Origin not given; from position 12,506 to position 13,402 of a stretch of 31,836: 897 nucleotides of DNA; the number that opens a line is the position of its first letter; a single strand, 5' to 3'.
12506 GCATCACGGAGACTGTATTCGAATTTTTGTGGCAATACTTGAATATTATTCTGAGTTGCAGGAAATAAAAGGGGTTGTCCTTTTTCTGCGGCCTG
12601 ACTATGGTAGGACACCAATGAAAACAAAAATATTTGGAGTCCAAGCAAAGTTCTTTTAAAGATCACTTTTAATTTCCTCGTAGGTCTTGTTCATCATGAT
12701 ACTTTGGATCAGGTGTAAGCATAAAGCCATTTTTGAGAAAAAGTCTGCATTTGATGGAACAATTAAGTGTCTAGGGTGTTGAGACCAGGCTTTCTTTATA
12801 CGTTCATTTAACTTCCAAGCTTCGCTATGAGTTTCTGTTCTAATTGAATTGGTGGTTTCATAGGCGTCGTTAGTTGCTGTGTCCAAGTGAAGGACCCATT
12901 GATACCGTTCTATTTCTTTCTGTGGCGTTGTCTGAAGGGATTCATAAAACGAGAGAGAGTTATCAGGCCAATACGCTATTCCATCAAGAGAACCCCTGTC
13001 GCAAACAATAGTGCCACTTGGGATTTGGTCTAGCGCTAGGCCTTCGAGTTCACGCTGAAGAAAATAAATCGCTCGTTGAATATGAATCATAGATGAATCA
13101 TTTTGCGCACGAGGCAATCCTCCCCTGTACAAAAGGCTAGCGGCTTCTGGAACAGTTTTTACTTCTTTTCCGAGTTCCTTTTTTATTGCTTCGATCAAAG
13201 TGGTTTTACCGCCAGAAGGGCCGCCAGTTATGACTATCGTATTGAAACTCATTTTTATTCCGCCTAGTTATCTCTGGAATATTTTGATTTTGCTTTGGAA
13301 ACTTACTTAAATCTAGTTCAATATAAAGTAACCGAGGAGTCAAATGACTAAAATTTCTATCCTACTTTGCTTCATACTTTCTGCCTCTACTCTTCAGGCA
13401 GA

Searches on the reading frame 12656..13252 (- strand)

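Call 3: search_protein_families(library=pfam, proteins=[window:12656-13252:-], max_evalue=0.01)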
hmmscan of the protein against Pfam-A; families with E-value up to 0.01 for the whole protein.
window:12656-13252:- (198 aa): 2 families
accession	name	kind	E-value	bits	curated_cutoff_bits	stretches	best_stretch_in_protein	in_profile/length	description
PF13521.12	AAA_28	-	1.8e-24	87.3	27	1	6-169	2-159/164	AAA domain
PF06068.19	TIP49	-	0.0017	18.1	23.8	1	4-47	51-94/347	TIP49 P-loop domain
